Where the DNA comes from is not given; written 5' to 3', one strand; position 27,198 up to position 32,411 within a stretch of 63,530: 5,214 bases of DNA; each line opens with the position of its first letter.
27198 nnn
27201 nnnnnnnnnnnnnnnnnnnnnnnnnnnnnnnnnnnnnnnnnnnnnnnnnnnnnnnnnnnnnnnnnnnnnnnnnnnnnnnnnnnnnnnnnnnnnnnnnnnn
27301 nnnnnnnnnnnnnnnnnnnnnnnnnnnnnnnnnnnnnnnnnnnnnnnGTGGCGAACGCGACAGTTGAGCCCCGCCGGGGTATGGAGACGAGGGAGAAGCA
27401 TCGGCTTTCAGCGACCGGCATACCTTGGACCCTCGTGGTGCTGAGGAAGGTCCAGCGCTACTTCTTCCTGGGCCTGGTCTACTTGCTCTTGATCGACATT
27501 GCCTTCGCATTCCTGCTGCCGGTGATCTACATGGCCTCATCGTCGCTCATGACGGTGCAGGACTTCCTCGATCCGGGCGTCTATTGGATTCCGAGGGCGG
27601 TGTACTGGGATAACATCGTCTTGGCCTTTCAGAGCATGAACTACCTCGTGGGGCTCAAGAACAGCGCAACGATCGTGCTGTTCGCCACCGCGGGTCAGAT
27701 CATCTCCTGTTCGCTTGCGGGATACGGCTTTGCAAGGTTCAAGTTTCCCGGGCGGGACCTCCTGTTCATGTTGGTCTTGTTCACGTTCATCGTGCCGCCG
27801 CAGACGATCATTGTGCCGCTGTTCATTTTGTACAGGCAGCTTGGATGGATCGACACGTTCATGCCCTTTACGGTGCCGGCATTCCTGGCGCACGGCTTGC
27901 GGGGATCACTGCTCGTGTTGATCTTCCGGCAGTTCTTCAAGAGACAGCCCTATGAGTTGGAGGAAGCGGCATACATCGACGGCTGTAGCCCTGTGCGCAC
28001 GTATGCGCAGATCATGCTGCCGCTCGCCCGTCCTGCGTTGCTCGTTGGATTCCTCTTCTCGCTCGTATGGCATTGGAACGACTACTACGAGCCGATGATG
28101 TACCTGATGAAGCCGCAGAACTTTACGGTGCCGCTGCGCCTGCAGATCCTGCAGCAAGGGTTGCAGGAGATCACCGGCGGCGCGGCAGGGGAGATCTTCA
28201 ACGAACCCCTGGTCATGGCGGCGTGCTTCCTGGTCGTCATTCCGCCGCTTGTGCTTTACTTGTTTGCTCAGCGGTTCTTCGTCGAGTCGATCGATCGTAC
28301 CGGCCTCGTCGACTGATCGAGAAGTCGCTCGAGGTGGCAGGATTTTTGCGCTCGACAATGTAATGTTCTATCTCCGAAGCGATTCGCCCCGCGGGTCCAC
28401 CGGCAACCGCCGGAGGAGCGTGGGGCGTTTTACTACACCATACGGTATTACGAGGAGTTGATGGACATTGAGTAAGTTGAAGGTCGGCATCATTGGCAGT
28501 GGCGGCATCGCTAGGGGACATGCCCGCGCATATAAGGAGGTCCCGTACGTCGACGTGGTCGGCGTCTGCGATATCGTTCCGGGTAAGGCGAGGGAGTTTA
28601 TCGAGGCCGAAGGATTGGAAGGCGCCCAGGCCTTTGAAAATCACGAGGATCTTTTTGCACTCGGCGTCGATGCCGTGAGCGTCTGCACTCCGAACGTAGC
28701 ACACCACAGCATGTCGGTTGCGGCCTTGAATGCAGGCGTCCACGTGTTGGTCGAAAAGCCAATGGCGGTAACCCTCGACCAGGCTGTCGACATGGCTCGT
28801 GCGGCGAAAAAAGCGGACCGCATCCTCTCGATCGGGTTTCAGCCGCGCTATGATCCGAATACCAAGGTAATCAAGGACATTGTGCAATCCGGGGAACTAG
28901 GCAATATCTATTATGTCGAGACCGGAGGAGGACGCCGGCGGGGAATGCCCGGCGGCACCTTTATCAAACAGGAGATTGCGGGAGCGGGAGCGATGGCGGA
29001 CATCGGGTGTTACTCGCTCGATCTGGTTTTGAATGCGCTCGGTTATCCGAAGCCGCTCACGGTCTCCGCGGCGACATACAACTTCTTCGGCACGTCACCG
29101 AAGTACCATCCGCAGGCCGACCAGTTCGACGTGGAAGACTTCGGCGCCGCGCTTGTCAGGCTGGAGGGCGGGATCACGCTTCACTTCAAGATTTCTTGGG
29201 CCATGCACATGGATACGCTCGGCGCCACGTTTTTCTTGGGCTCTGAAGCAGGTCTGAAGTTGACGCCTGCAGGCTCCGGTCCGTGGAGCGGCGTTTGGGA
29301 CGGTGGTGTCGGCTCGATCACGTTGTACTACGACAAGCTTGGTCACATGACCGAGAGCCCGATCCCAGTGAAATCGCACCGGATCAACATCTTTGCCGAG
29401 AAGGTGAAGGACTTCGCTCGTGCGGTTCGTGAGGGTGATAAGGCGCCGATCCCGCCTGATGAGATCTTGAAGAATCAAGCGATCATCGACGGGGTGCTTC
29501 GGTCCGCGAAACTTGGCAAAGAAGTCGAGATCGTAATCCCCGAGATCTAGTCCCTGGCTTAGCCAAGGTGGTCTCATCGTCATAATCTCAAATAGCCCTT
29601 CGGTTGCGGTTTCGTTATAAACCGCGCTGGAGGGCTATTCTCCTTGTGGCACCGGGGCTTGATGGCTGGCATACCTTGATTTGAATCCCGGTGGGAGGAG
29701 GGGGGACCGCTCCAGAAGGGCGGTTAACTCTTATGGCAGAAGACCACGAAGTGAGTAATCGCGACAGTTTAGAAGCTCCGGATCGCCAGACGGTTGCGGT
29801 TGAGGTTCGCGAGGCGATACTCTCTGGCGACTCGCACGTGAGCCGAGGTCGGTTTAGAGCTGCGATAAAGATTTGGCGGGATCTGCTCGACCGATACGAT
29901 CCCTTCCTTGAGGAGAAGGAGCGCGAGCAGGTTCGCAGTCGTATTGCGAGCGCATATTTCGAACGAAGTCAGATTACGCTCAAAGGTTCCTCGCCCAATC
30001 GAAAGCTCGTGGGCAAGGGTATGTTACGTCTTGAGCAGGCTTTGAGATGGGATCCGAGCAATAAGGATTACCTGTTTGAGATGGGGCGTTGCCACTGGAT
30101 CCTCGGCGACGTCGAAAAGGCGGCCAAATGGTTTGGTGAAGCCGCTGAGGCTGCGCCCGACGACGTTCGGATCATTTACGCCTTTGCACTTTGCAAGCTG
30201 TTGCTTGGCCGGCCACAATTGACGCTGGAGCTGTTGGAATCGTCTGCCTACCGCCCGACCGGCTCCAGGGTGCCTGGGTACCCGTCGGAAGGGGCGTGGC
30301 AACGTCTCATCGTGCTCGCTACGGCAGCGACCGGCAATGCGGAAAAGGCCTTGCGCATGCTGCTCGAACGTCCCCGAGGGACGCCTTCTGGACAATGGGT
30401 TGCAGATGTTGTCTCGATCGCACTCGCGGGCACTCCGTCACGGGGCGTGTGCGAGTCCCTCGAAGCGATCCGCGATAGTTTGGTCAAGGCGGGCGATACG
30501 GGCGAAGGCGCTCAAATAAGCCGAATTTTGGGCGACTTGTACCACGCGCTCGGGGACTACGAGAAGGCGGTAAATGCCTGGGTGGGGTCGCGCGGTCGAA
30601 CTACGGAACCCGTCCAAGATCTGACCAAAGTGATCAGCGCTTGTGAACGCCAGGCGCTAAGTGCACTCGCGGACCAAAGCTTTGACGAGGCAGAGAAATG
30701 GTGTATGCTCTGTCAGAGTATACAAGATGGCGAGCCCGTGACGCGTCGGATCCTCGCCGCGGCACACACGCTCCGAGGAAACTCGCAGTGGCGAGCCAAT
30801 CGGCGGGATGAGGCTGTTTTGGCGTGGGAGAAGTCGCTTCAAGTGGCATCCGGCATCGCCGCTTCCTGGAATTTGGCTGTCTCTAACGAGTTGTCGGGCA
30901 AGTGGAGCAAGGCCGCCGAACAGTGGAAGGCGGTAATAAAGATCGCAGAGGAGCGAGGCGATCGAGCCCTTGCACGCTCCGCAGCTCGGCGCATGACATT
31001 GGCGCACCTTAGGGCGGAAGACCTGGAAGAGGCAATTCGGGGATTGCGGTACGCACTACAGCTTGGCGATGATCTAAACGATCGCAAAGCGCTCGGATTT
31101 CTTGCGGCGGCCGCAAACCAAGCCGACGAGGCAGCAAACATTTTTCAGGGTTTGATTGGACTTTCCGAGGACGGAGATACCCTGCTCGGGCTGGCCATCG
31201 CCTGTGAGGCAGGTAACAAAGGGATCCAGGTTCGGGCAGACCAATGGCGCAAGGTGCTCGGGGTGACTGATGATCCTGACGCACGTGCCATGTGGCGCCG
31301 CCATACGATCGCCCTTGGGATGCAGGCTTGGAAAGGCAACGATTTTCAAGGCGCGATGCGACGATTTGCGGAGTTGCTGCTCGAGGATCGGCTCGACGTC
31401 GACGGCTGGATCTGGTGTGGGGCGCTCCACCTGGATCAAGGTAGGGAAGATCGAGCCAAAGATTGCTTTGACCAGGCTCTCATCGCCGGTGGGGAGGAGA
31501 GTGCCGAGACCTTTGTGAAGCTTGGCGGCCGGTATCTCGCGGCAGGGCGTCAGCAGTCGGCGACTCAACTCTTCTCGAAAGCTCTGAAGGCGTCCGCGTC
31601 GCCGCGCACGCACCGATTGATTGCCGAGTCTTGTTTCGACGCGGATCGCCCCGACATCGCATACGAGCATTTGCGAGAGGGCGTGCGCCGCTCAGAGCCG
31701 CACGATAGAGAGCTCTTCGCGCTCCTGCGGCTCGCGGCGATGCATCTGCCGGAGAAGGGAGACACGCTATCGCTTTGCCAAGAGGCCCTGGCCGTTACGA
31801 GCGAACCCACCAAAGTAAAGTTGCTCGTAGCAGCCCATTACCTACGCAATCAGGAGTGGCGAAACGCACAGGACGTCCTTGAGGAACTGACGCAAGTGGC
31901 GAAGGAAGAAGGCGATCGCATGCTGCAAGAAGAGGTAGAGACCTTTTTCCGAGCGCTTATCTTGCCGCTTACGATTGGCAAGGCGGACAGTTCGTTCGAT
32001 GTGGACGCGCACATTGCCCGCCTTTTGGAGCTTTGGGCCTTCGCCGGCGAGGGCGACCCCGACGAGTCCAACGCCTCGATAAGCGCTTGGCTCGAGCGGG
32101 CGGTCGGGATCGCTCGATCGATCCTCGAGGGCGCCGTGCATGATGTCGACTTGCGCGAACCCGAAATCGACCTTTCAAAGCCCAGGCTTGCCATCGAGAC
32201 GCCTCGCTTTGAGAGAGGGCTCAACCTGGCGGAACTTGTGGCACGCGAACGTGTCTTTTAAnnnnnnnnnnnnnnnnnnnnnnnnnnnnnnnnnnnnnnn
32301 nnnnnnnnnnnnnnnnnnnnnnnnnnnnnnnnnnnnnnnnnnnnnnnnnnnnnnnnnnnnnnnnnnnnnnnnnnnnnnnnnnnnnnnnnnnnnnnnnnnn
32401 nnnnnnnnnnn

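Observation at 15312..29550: Nine-gene extracytoplasmic 'double CUT1' cluster with three function-unknown components: main candidate for an undescribed system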

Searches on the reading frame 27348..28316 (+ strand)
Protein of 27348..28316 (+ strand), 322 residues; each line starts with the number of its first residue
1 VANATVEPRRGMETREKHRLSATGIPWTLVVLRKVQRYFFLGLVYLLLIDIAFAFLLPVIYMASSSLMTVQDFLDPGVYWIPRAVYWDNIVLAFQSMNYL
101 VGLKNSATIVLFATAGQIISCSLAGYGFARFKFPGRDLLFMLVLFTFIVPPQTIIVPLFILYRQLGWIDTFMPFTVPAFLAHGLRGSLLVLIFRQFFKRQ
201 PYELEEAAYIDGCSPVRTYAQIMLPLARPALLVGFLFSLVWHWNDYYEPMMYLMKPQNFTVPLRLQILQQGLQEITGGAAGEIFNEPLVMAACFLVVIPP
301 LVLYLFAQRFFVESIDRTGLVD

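Call 3: search_protein_families(library=pfam, proteins=[window:27348-28316:+], max_evalue=0.01)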
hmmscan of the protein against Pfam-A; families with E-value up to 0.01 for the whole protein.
window:27348-28316:+ (322 aa): 1 family
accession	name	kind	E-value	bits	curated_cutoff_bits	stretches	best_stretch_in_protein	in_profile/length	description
PF00528.27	BPD_transp_1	-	2e-16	60.7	26.4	1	123-315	3-182/184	Binding-protein-dependent transport system inner membrane component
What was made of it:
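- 27348..28316 (+): P4, a MalG/UgpE-type permease of the second translocator. The true start codon is uncertain. BPD_transp_1, E=2e-16 (call 3).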

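Call 8: search_protein_families(library=ncbifam, proteins=[window:27348-28316:+], max_evalue=0.001)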
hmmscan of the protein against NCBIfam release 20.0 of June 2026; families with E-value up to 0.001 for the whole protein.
window:27348-28316:+ (322 aa): 11 families
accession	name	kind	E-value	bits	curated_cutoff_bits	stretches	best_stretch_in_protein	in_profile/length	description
NF008210.0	PRK10973.1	equivalog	8.4e-28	97.8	297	1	47-314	16-275/281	sn-glycerol-3-phosphate ABC transporter permease UgpE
NF040932.1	ABC_arch_GlcU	equivalog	2.4e-25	89.7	340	1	43-314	4-263/272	glucose ABC transporter permease GlcU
NF008231.0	PRK10998.1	equivalog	2.3e-16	60.2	261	1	97-319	79-293/296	maltose ABC transporter permease MalG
TIGR01581.1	Mo_ABC_porter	hypoth_equivalog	4.9e-09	36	210.3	1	95-237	15-166/225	ABC transporter permease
NF007047.0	PRK09500.1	equivalog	5e-08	32.9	326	1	51-245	13-199/257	spermidine/putrescine ABC transporter permease PotC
TIGR02139.1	permease_CysT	equivalog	9.7e-08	31.9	246.1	1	86-238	35-196/265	sulfate ABC transporter permease subunit CysT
NF006939.0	PRK09421.1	equivalog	3.3e-07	29.9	262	1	106-238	15-157/230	molybdate ABC transporter permease subunit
TIGR02141.1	modB_ABC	equivalog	4e-07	29.9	182.6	1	117-238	14-144/208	molybdate ABC transporter permease subunit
TIGR00969.1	3a0106s02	subfamily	4.7e-06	26.3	240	1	103-238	63-207/272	sulfate ABC transporter permease subunit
TIGR02140.1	permease_CysW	equivalog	0.00023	20.8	329.1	0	96-237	42-192/261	sulfate ABC transporter permease subunit CysW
NF040839.1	tungstate_WtpB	equivalog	0.00075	19.2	340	0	87-238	30-189/251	tungstate ABC transporter permease WtpB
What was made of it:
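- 27348..28316 (+): UgpE-like (call 8).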

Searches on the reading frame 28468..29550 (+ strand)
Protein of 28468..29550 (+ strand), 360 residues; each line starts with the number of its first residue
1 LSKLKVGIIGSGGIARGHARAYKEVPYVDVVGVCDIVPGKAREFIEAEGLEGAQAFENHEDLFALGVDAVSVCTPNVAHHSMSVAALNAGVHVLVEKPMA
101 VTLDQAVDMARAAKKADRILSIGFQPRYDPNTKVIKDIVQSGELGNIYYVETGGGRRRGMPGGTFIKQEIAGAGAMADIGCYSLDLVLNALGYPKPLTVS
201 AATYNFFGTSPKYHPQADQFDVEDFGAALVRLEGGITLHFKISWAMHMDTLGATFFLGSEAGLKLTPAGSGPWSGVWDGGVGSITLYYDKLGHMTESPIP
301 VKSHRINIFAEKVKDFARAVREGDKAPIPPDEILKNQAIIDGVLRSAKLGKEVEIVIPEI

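Call 3: search_protein_families(library=pfam, proteins=[window:28468-29550:+], max_evalue=0.01)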
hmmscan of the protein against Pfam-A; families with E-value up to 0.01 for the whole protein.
window:28468-29550:+ (360 aa): 3 families
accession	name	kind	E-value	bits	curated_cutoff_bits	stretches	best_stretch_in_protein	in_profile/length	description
PF01408.29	GFO_IDH_MocA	-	2e-28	100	24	1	4-124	1-120/120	Oxidoreductase family, NAD-binding Rossmann fold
PF22725.1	GFO_IDH_MocA_C3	-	3e-17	63.2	27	1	135-261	4-121/124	GFO/IDH/MocA C-terminal domain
PF02894.22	GFO_IDH_MocA_C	-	6.7e-08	33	22.9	1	136-355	1-218/218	Oxidoreductase family, C-terminal alpha/beta domain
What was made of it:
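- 28468..29550 (+): Cytoplasmic Gfo/Idh/MocA NAD(P)-dependent sugar oxidoreductase. It is a frequent but non-obligate neighbour of the module and probably acts on the imported sugar. Pfam GFO_IDH_MocA with C-terminal domains (call 3).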

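Call 8: search_protein_families(library=ncbifam, proteins=[window:28468-29550:+], max_evalue=0.001)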
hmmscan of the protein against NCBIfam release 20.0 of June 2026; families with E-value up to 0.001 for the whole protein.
window:28468-29550:+ (360 aa): 9 families
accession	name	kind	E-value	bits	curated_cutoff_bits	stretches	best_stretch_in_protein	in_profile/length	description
NF040723.1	UDP-GlcNAcDh_Arch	equivalog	5.7e-33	114.7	450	1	4-187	1-173/302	UDP-N-acetylglucosamine 3-dehydrogenase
TIGR04380.1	myo_inos_iolG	equivalog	2.3e-28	99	355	1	3-152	1-150/330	inositol 2-dehydrogenase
NF008607.0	PRK11579.1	subfamily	2e-24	86.3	330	1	3-204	4-202/346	oxidoreductase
NF052479.1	LevoglcsnDh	equivalog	9.2e-23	80.5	650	1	1-219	1-228/386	levoglucosan dehydrogenase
NF052679.1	InsChiInosDhIolG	equivalog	7e-20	71.3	540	1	3-150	2-151/343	bifunctional inositol 2-dehydrogenase/D-chiro-inositol 1-dehydrogenase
NF041392.1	XylDh_Gfo6_Halo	equivalog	6.4e-16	58.1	350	1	54-203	69-223/350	D-xylose 1-dehydrogenase Gfo6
NF058561.1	BT_2158_fam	equivalog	3.2e-14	52.4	750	1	3-154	35-184/487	glycoside 3-dehydrogenase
NF058563.1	BT_2159_fam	equivalog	7.7e-11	41.6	650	1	4-148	1-144/350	disaccharide 3-dehydrogenase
NF007574.0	PRK10206.1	equivalog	1.3e-10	40.9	352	1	67-197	66-193/345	oxidoreductase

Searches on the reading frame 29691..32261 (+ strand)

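Call 3: search_protein_families(library=pfam, proteins=[window:29691-32261:+], max_evalue=0.01)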
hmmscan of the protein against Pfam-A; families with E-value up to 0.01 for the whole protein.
window:29691-32261:+ (856 aa): 13 families
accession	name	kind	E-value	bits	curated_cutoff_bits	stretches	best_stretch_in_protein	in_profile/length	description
PF07719.23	TPR_2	-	1.6e-21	75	27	1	126-158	2-34/34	Tetratricopeptide repeat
PF13424.12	TPR_12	-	9.5e-16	58.2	30.1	1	577-634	10-74/77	Tetratricopeptide repeat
PF14559.12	TPR_19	-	2.5e-14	53.8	25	1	114-160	14-60/68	Tetratricopeptide repeat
PF00515.34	TPR_1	-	4.1e-14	52.1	27.8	0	571-597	2-28/34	Tetratricopeptide repeat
PF13432.12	TPR_16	-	1.1e-13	51.8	32.7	1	113-158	19-64/65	Tetratricopeptide repeat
PF13181.12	TPR_8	-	2.3e-12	46.5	25.7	0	127-158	3-34/34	Tetratricopeptide repeat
PF13428.12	TPR_14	-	4.4e-12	45.9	23.5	0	128-166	4-42/44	Tetratricopeptide repeat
PF12895.13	ANAPC3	-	5.2e-10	39.9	27.2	0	116-182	14-79/82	Anaphase-promoting complex, cyclosome, subunit 3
PF13414.12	TPR_11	-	2.6e-07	30.7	26.8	0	281-297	1-17/42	TPR repeat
PF13431.12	TPR_17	-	9.7e-06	25.9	24.4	0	115-144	3-32/34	Tetratricopeptide repeat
PF23914.1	TPR_CcmH_CycH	-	8.2e-05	22.9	42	0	112-170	37-95/158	Cytochrome c-type biogenesis protein H TPR domain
PF25060.1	ARM_TT21_2nd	-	0.00092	19.2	27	1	87-174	19-105/270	Tetratricopeptide repeat protein 21 second ARM domain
PF13174.12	TPR_6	-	0.0013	19.7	26.3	0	391-417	2-28/33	Tetratricopeptide repeat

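Call 8: search_protein_families(library=ncbifam, proteins=[window:29691-32261:+], max_evalue=0.001)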
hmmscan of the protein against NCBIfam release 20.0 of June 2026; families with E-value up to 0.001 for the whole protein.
window:29691-32261:+ (856 aa): 7 families
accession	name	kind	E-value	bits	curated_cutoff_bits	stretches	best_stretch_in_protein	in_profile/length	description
TIGR02917.1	PEP_TPR_lipo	equivalog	3.2e-18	65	312.2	1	580-739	441-599/899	XrtA/PEP-CTERM system TPR-repeat protein PrsT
NF040959.1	MamA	equivalog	2.8e-16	59.6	200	0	109-181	55-127/204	magnetosome protein MamA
TIGR02552.1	LcrH_SycD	equivalog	3.6e-15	55.9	104.8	2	121-183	48-110/136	SycD/LcrH family type III secretion system chaperone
TIGR02521.1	type_IV_pilW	equivalog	3.3e-09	36.7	154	0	603-650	29-77/234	type IV pilus biogenesis/stability protein PilW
NF033920.0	C39_PA2778_fam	equivalog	7.6e-07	28.8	150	0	358-418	192-253/255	PA2778 family cysteine peptidase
NF052415.1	T3SS_chap_SctY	equivalog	7.5e-06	26.4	70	0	577-661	13-100/106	type III secretion apparatus assembly chaperone SctY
NF008757.0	PRK11788.1-5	equivalog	1e-05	24.9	363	0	605-732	180-307/388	lipopolysaccharide assembly protein LapB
